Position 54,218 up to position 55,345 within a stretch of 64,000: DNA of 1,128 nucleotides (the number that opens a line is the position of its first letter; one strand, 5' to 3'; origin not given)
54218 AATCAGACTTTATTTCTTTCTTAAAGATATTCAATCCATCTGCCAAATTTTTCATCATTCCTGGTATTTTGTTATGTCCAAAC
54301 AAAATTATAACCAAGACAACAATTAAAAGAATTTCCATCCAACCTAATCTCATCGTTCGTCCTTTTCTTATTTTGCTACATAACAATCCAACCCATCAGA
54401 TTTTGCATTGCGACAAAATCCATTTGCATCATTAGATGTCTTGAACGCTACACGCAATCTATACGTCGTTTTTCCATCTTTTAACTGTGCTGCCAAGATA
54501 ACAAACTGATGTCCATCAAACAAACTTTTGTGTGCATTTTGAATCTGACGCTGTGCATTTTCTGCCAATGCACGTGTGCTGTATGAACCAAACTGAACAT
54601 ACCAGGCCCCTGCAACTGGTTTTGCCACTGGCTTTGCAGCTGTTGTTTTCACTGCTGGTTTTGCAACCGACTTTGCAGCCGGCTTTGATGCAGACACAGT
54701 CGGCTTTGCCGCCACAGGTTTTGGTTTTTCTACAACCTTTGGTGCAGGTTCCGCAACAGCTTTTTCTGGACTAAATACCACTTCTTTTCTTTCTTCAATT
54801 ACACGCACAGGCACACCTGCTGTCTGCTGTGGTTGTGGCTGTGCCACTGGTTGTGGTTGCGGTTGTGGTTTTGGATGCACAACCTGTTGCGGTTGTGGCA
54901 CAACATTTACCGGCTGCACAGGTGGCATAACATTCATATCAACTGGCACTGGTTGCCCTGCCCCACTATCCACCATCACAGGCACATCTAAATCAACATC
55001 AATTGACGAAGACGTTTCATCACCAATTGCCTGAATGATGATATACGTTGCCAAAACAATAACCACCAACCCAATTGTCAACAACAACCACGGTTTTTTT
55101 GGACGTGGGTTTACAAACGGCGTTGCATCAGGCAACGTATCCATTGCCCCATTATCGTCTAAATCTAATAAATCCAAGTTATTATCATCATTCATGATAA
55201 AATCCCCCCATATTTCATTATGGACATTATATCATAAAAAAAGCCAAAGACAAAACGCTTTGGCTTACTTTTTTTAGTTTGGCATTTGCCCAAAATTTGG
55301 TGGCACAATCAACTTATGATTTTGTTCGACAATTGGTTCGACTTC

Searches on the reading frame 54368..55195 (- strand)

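Call 65: search_protein_families(library=pfam, proteins=[window:54368-55195:-], max_evalue=0.001)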
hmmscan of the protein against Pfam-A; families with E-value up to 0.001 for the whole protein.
window:54368-55195:- (275 aa): 1 family
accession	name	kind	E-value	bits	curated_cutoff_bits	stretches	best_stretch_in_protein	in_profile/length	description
PF05036.18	SPOR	-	1.3e-10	41.9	21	1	196-274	3-75/76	SPOR domain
